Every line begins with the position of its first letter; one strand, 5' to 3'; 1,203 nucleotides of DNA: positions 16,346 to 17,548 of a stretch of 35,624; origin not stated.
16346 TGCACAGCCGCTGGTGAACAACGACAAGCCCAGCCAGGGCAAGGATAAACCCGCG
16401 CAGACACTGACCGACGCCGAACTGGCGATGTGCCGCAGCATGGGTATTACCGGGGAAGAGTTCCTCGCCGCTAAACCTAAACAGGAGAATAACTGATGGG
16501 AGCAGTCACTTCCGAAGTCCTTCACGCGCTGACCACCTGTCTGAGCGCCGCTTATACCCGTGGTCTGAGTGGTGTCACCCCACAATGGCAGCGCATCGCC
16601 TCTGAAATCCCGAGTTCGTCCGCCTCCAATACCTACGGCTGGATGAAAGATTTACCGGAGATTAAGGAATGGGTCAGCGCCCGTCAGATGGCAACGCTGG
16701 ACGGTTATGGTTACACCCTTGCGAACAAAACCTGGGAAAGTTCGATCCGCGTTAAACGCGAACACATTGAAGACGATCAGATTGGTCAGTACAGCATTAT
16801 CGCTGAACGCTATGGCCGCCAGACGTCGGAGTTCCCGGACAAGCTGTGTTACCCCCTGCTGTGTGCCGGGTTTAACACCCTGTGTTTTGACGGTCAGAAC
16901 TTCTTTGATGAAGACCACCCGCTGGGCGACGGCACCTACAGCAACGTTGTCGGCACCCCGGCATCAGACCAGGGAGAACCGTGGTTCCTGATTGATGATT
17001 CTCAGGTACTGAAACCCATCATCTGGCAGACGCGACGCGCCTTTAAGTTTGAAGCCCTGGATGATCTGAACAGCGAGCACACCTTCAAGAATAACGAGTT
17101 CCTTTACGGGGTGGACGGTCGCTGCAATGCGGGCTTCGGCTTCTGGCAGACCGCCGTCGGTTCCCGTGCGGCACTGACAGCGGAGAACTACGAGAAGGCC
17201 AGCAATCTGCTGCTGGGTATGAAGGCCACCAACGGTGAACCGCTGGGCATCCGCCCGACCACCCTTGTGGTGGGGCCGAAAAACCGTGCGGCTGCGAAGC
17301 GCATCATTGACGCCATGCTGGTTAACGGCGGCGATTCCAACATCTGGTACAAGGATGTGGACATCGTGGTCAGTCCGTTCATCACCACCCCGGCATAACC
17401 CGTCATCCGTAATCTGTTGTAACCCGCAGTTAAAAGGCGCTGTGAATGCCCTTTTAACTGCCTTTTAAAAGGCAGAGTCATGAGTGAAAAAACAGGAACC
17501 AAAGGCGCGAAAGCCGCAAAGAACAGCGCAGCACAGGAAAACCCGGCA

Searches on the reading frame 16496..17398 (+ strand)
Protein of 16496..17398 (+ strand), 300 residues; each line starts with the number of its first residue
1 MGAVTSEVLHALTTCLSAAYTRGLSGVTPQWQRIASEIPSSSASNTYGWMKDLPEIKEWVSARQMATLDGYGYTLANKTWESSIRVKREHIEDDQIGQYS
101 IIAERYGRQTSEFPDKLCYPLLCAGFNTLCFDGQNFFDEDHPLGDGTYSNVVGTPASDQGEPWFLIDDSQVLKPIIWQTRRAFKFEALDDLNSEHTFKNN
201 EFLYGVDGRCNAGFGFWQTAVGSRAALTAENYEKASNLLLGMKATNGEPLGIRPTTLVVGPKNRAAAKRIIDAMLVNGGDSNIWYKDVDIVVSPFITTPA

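Call 8: search_protein_families(library=pfam, proteins=[window:16496-17398:+], max_evalue=0.01)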
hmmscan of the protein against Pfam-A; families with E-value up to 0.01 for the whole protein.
window:16496-17398:+ (300 aa): 2 families
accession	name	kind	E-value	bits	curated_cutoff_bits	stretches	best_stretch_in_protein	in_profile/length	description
PF10124.15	Mu-like_gpT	-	4.7e-111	371.2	20.1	1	9-296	1-289/289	Mu-like prophage major head subunit gpT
PF25209.1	Phage_capsid_4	-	3.1e-07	31.4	27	1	26-297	25-197/262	Phage capsid protein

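Call 17: find_related_loci(query=window:16496-17398:+, collection=genome_contigs, flank=2500)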
Query window:16496-17398:+ (300 aa) in genome_contigs; peptide patterns used: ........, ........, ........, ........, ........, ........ (x = any residue, [..] = any of these).
84 stretches matched a pattern; 56 encode a relative of the query (tblastn E <= 1e-3); 56 distinct loci.
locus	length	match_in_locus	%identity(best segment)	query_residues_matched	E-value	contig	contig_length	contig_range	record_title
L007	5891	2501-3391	58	3-297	2e-122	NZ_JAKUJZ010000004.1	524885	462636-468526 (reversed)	Rheinheimera hassiensis strain LMG 27268 NODE_4_length_524885_cov_109.040222, whole genome shotgun sequence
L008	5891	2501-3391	59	1-299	1e-121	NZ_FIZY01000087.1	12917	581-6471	Grimontia marina strain CECT 8713, whole genome shotgun sequence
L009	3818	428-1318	58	3-297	4e-121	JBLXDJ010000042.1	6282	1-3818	MAG: Oceanospirillum sp. isolate ES20-05 S20maxbin_out.010RE.5K@42, whole genome shotgun sequence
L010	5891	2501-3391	58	3-297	9e-121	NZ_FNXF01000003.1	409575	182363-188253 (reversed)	Rheinheimera pacifica strain DSM 17616, whole genome shotgun sequence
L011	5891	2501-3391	59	1-299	7e-120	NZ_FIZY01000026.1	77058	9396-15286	Grimontia marina strain CECT 8713, whole genome shotgun sequence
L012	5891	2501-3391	59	1-299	1e-119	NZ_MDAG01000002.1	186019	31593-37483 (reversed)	Enterovibrio norvegicus strain 10N.261.45.B2 10N.261.45.B2_contig_1, whole genome shotgun sequence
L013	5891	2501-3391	56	3-297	1e-117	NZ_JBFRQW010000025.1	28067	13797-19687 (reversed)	Vibrio sp. 10N.261.46.E11 10N.261.46.E11_I01_contig0025, whole genome shotgun sequence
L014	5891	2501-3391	56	3-297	2e-115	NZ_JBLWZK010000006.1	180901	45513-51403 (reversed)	MAG: Vibrio sp. isolate EC02-08 C02maxbin.010RE.5K@6, whole genome shotgun sequence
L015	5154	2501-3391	56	3-297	4e-115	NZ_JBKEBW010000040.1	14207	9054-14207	MAG: Vibrio sp. isolate VLC_062 c_000002163184, whole genome shotgun sequence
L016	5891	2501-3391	57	3-297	7e-119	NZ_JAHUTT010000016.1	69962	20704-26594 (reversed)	Shewanella sp. NIFS-20-20 16, whole genome shotgun sequence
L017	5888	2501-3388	58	3-296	2e-118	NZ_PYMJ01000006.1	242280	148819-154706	Photobacterium frigidiphilum strain JCM 12947 CFSAN065507_6, whole genome shotgun sequence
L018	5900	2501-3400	42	1-296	5e-80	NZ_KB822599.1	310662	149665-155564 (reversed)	Pseudomonas thermotolerans DSM 14292 H165DRAFT_scaffold00001.1, whole genome shotgun sequence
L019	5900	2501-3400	42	1-296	4e-80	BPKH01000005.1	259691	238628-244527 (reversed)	MAG: Porticoccaceae bacterium KatS3mg124 DNA, contig_9115, whole genome shotgun sequence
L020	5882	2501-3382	43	4-296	1e-78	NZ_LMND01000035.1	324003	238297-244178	Methylobacterium sp. Leaf108 contig_9, whole genome shotgun sequence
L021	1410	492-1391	41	1-296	1e-83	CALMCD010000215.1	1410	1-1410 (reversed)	MAG TPA_asm: uncultured Rhodoferax sp. isolate SRR5676465_bin.34_CONCOCT_v1.1_MAG genome assembly, contig: ERZ724555.343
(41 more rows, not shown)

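Call 22: find_related_loci(query=window:16496-17398:+, collection=viral_contigs, flank=1500)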
Query window:16496-17398:+ (300 aa) in viral_contigs; peptide patterns used: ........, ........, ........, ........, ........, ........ (x = any residue, [..] = any of these).
159 stretches matched a pattern; 158 encode a relative of the query (tblastn E <= 1e-3); the best 80 are kept; 80 distinct loci.
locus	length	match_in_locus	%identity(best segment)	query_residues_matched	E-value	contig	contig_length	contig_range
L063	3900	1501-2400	100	1-300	0e+0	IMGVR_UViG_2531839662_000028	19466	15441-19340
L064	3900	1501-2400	100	1-300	0e+0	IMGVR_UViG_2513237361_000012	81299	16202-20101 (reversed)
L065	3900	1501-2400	100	1-300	0e+0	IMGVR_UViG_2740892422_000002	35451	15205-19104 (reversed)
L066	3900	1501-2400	100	1-300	0e+0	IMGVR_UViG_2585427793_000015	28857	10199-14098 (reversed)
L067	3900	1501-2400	100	1-300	0e+0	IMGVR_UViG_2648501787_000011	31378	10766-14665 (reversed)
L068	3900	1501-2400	99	1-300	0e+0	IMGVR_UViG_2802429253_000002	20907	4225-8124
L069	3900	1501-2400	99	1-300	0e+0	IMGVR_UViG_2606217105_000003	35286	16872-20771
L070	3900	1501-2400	98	1-300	0e+0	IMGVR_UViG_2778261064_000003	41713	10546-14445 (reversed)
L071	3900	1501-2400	98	1-300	0e+0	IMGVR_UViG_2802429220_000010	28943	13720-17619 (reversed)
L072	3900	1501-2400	90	1-300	0e+0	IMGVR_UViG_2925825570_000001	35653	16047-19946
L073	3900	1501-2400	90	1-300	0e+0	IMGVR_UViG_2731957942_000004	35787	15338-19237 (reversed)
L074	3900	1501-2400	89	1-300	0e+0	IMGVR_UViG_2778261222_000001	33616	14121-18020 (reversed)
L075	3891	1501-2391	89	4-300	0e+0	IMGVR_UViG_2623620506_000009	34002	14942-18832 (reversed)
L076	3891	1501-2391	89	4-300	0e+0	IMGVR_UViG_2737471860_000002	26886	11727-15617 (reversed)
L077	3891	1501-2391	89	4-300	0e+0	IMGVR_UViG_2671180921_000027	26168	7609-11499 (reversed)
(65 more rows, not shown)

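Call 23: search_dna_similar(query=window:16496-17398:+, collection=phages, mode=protein, max_rows=60, rows=spread)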
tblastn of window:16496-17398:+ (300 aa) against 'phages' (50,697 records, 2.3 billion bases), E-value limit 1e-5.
Records with a match: 320; places in all: 320; records where one place covers at least 80% of the query: 215.
Best place of each record, by identity: 60-80% 1; <60% 319.
By first word of the organism name: Pseudomonas 147; Ralstonia 96; Vibrio 12; Bacteriophage 12; Salinibacter 10; Escherichia 6; Yersinia 5; Rhodovulum 4; Klebsiella 3; Shewanella 2; and 16 more.
By host as written in the record: Ralstonia solanacearum 69; Pseudomonas aeruginosa 52; - 44; Pseudomonas aeruginosa PA14 32; Vibrio sp. 9; Ralstonia solanacearum Race 3, Biovar 1 6; Yersinia pestis EV76-CN 4; Salinibacter ruber M8 4; and 78 more.
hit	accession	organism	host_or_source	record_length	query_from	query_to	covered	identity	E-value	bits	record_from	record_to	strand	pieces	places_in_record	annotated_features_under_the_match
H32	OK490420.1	Klebsiella phage Kp4866-3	Klebsiella pneumoniae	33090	1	300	100%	73.3%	4e-151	473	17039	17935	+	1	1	record has no annotation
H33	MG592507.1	Vibrio phage 1.136.O._10N.261.45.E11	Vibrio sp.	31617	3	293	97%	55.4%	1e-106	345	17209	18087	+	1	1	major head subunit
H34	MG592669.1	Vibrio phage 2.159.A._10N.261.46.F12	Vibrio sp.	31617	3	293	97%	55.4%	1e-106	345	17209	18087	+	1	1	major head subunit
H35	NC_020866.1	Rhodovulum phage RS1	Rhodovulum sp. P122A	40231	4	296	98%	39.8%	1e-65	228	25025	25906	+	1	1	major head protein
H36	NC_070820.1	Pseudoalteromonas phage HS6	Pseudoalteromonas sp. str. H100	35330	1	296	99%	38.3%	6e-63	220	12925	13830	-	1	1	major head protein | phage protease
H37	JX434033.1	Pseudomonas phage JBD88a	-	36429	1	281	94%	40.1%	8e-67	231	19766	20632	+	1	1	hypothetical protein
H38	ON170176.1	Ralstonia phage YO102_5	Ralstonia solanacearum T334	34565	1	296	99%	37.9%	7e-60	211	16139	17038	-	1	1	record has no annotation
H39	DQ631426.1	Pseudomonas phage DMS3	-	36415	1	281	94%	39.8%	3e-66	229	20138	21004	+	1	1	hypothetical protein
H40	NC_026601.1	Pseudomonas phage vB_PaeS_PAO1_Ab30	Pseudomonas aeruginosa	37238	1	281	94%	39.8%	4e-66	229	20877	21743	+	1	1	ORF41: major head protein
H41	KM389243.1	Pseudomonas phage F_TK1932sp/Pa1651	-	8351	1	281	94%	39.8%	6e-66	229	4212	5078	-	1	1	record has no annotation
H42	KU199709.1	Pseudomonas phage JBD93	Pseudomonas aeruginosa PA14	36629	1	281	94%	39.8%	6e-66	229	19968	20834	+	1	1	major capsid protein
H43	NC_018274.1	Pseudomonas phage MP42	Pseudomonas aeruginosa PA14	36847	1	281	94%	39.8%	6e-66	229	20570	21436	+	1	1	major head protein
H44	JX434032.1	Pseudomonas phage JBD30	-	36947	1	281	94%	39.8%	6e-66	229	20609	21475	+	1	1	hypothetical protein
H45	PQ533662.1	Pseudomonas phage Presto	Pseudomonas aeruginosa PA14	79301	1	281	94%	39.8%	6e-66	229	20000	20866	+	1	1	major capsid protein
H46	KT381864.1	Thiobacimonas phage vB_ThpS-P1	Thiobacimonas profunda JLT2016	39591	4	296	98%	36.2%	1e-60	213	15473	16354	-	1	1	major capsid protein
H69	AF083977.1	Escherichia phage Mu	Escherichia sp.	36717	4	283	93%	37.3%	1e-58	207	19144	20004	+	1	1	major capsid protein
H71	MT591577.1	Yersinia phage vB_YpM_Tongde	Yersinia pestis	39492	4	283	93%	33.2%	2e-54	195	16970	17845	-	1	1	hypothetical protein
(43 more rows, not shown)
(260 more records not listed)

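Call 24: get_annotated_region(hit=H69, flank=2500)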
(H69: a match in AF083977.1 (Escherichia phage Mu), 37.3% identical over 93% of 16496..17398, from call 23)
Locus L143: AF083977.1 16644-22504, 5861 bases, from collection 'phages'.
description: Escherichia phage Mu, complete genome.
organism: Escherichia phage Mu (NCBI taxid 2681603)
taxonomy: Viruses; Duplodnaviria; Heunggongvirae; Uroviricota; Caudoviricetes; Muvirus; Muvirus mu
host: Escherichia sp.; source: -; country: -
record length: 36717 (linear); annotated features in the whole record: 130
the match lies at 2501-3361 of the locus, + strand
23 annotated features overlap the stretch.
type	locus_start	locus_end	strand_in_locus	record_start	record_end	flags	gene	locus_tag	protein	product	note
CDS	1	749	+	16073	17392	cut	-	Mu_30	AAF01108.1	minor head protein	also known as F; contains InterPro domain IPR006528 phage SPP1_gp7 phage head morphogenesis protein SPP1 gp7 family; ...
regulatory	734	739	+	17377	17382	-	-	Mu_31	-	ribosome_binding_site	-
CDS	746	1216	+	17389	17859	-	-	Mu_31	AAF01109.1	capsid morphogenesis protein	also known as G; contains InterPro domain IPR006522 Phage virion morphogenesis protein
misc_feature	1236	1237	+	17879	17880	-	-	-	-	-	gyrase cut site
regulatory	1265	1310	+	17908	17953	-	-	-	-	terminator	predicted by TransTermHP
regulatory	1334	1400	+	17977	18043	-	-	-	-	promoter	late promoter, PMID 2522923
regulatory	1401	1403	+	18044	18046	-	-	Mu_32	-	ribosome_binding_site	-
CDS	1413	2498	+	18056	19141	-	-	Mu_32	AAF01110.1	capsid maturation protease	also known as I; contains InterPro domain IPR012106 Protease, Mu phage/prophage I type; gene has potential internal ...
regulatory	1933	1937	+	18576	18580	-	-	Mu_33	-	ribosome_binding_site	-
CDS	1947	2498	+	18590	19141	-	-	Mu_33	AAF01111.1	scaffolding protein Z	Z, also called p20; see PMIDs 3904174 and 11922669;start site internal to gene I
regulatory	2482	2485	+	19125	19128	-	-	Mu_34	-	ribosome_binding_site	-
CDS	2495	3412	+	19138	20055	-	-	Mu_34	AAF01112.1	major capsid protein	also known as T; start site confirmed by amino acid sequencing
regulatory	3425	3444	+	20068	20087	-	-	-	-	terminator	predicted by TransTermHP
regulatory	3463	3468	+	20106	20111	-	-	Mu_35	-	ribosome_binding_site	-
CDS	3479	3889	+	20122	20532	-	-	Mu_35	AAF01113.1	head-to-tail connector complex protein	see PMID 29767456; structure of homolog HI1506 from FluMu of H. influenzae structure solved in PMID 17400915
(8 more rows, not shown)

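Call 30: get_annotated_region(hit=H71, flank=1500)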
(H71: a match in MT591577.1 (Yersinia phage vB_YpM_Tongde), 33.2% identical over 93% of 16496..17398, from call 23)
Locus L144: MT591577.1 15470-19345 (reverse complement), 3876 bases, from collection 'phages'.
description: Yersinia phage vB_YpM_Tongde, complete genome.
organism: Yersinia phage vB_YpM_Tongde (NCBI taxid 2749429)
taxonomy: Viruses; Duplodnaviria; Heunggongvirae; Uroviricota; Caudoviricetes; Muvirus
host: Yersinia pestis; source: -; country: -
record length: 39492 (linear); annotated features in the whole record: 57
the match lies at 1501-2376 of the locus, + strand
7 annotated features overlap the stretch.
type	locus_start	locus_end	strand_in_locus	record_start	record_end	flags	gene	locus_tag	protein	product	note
CDS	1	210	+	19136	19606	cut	-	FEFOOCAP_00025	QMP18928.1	hypothetical protein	-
CDS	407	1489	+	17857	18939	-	-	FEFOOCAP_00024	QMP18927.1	hypothetical protein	-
CDS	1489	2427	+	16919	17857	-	-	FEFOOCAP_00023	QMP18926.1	hypothetical protein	-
CDS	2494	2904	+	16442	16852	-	-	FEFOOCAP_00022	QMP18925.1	hypothetical protein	-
CDS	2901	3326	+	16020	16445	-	-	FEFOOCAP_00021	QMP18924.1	hypothetical protein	-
CDS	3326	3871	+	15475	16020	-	-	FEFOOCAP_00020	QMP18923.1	hypothetical protein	-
CDS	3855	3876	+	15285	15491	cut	-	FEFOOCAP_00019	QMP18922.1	hypothetical protein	-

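Call 31: get_annotated_region(hit=H33, flank=1500)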
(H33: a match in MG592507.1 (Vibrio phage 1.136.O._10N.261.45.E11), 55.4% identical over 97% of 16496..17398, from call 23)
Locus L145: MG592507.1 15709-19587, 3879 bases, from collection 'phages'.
description: Vibrio phage 1.136.O._10N.261.45.E11, partial genome.
organism: Vibrio phage 1.136.O._10N.261.45.E11 (NCBI taxid 1881385)
taxonomy: Viruses; Duplodnaviria; Heunggongvirae; Uroviricota; Caudoviricetes
host: Vibrio sp.; source: iron chloride precipitation of 0.2um-filtered seawater, resuspended in oxalate solution; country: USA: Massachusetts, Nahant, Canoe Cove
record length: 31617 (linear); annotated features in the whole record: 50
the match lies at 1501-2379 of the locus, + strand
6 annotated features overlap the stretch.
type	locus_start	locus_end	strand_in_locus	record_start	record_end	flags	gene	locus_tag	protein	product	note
CDS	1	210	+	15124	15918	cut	-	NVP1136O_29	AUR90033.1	coil containing protein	NVP1136O_29; aclame_best_match:protein:proph:167578; tara_best_match:OM-RGC.v1.009501393; ...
CDS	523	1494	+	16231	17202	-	-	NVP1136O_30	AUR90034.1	hypothetical protein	NVP1136O_30; aclame_best_match:protein:proph:167581; tara_best_match:OM-RGC.v1.005449293; ...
CDS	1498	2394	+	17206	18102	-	-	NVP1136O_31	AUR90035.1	major head subunit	NVP1136O_31; aclame_best_match:protein:proph:167582; tara_best_match:OM-RGC.v1.007198072; ...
CDS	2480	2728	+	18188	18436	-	-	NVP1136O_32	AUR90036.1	hypothetical protein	NVP1136O_32; aclame_best_match:protein:proph:167583; tara_best_match:OM-RGC.v1.033248546; ...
CDS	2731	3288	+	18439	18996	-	-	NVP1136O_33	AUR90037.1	hypothetical protein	NVP1136O_33; aclame_best_match:protein:proph:167584; tara_best_match:OM-RGC.v1.018672591; ...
CDS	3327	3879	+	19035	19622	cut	-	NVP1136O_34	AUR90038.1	hypothetical protein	NVP1136O_34; aclame_best_match:protein:proph:167585; tara_best_match:OM-RGC.v1.015314469; ...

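Call 32: get_annotated_region(hit=H39, flank=1500)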
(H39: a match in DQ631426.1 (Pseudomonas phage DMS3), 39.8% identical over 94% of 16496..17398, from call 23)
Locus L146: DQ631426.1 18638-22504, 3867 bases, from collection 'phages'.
description: Pseudomonas phage DMS3, complete genome.
organism: Pseudomonas phage DMS3 (NCBI taxid 2913973)
taxonomy: Viruses; Duplodnaviria; Heunggongvirae; Uroviricota; Caudoviricetes; Casadabanvirus; Casadabanvirus DMS3
host: -; source: -; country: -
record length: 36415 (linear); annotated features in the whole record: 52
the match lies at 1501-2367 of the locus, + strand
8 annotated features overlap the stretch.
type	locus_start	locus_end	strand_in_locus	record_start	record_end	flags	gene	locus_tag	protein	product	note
CDS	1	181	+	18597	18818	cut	-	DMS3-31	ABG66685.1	hypothetical protein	DMS3-31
CDS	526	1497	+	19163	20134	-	-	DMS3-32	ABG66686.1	putative protease (I) and scaffold (Z) protein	DMS3-32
CDS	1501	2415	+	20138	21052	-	-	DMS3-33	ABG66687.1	hypothetical protein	DMS3-33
CDS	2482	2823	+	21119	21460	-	-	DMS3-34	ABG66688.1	hypothetical protein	DMS3-34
CDS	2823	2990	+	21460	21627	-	-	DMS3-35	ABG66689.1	hypothetical protein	DMS3-35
CDS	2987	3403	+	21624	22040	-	-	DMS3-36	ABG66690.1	hypothetical protein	DMS3-36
CDS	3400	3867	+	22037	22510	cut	-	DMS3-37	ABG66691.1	hypothetical protein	DMS3-37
CDS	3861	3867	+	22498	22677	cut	-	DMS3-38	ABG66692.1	hypothetical protein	DMS3-38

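Call 40: find_related_loci(query=L143:2495-3412:+, collection=viral_contigs, flank=1200)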
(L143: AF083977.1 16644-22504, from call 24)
Query L143:2495-3412:+ (305 aa) in viral_contigs; peptide patterns used: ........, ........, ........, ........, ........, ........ (x = any residue, [..] = any of these).
25 stretches matched a pattern; 20 encode a relative of the query (tblastn E <= 1e-3); 18 distinct loci.
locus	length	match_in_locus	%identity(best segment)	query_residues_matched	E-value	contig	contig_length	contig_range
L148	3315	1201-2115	99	1-305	0e+0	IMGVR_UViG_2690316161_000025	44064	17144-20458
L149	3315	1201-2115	99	1-305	0e+0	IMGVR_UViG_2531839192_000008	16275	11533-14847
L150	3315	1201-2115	99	1-305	0e+0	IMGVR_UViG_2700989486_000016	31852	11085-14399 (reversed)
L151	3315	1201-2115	99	1-305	0e+0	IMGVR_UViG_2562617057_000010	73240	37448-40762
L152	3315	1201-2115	99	1-305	0e+0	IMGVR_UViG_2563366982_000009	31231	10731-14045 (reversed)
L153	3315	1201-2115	99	1-305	0e+0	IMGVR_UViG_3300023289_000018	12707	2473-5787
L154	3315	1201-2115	99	1-305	0e+0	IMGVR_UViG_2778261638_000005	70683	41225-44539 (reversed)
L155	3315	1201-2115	98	1-305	0e+0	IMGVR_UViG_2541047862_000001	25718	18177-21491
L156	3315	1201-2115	98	1-305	0e+0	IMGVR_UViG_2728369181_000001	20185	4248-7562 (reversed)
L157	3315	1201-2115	99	1-305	0e+0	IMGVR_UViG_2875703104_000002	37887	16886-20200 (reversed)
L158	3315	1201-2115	97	1-305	0e+0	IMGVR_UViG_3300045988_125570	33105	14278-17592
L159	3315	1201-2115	97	1-305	0e+0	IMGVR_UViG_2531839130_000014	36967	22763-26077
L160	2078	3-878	99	14-305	0e+0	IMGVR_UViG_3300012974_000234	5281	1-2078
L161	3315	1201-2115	97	1-305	0e+0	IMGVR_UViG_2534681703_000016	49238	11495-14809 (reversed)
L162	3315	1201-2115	99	1-305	0e+0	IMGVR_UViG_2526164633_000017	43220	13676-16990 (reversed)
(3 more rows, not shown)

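Call 43: search_protein_families(library=ncbifam, proteins=[L143:3479-3889:+], max_evalue=0.1)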
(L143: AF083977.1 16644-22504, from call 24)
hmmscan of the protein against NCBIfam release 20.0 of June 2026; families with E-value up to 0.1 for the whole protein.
L143:3479-3889:+ (136 aa): 0 families

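Call 44: search_protein_families(library=phrogs, proteins=[L143:3479-3889:+], max_evalue=0.01)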
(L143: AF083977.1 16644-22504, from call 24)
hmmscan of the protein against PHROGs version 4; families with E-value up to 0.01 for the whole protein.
L143:3479-3889:+ (136 aa): 4 families
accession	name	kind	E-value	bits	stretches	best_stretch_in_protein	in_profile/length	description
phrog_2498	-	unknown function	2.9e-57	194.1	1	8-136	1-145/149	-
phrog_3622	-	unknown function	2.9e-09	38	1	14-81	21-90/126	-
phrog_8953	-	unknown function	2.6e-08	35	1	21-91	11-82/135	-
phrog_10966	-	unknown function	0.0015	19.5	1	92-129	9-46/252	-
